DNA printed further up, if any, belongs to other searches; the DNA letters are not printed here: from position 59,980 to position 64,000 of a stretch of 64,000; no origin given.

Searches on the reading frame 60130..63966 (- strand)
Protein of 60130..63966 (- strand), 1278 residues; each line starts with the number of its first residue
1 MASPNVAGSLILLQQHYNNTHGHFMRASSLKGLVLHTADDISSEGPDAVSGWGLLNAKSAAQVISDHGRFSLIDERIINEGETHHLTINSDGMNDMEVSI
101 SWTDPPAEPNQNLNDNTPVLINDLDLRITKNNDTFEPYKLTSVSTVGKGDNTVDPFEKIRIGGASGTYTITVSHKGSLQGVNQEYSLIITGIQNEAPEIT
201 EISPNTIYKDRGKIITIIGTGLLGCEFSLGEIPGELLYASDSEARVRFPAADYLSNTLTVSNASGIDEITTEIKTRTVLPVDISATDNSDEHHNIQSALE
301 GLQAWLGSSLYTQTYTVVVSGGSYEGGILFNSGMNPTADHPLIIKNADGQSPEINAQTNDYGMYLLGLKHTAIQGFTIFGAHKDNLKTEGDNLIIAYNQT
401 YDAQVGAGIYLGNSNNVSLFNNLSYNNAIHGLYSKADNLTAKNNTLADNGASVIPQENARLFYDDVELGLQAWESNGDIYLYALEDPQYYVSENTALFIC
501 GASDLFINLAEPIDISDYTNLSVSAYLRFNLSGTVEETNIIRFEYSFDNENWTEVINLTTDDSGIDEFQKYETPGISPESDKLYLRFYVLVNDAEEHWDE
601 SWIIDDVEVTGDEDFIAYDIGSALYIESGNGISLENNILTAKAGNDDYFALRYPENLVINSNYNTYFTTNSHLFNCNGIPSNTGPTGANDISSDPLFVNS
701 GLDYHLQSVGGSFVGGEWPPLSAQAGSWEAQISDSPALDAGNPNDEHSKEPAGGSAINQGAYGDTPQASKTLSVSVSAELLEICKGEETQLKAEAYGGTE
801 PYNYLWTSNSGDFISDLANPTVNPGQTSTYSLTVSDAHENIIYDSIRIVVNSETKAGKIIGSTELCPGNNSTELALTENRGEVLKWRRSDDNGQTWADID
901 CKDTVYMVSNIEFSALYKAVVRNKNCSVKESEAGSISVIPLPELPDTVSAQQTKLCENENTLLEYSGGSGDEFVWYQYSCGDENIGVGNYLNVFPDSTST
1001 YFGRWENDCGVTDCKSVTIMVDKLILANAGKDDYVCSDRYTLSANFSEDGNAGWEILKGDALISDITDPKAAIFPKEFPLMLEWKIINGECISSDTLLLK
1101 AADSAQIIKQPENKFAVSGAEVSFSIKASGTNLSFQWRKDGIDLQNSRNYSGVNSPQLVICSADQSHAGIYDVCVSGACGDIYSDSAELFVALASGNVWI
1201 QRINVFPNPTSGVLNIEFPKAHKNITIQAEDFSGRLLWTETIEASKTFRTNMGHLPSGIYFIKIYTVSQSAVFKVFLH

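Call 17: search_protein_families(library=pfam, proteins=[window:60130-63966:-], max_evalue=0.00001)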
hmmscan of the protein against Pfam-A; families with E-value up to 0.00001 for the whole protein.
window:60130-63966:- (1278 aa): 5 families
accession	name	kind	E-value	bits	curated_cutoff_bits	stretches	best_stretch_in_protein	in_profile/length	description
PF18962.6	Por_Secre_tail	-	4.9e-11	43.2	27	1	1205-1274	1-72/75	Secretion system C-terminal sorting domain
PF13927.12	Ig_3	-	4.6e-10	40.3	30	0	1106-1173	3-74/78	Immunoglobulin domain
PF07679.22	I-set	-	1.1e-08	35.4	23.7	1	1106-1181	2-81/90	Immunoglobulin I-set domain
PF19081.6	Ig_7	-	7.8e-07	29.8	27.3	0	945-1021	4-82/84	Ig-like domain CHU_C associated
PF13229.12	Beta_helix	-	5.2e-06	26.6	25.9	1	324-446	45-158/158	Right handed beta helix region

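Call 77: find_encoding_contigs(protein=window:60130-63966:-, flank=10000, max_places=1)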
Protein window:60130-63966:- (1278 aa): no gene with exactly this product is on record in the collection.
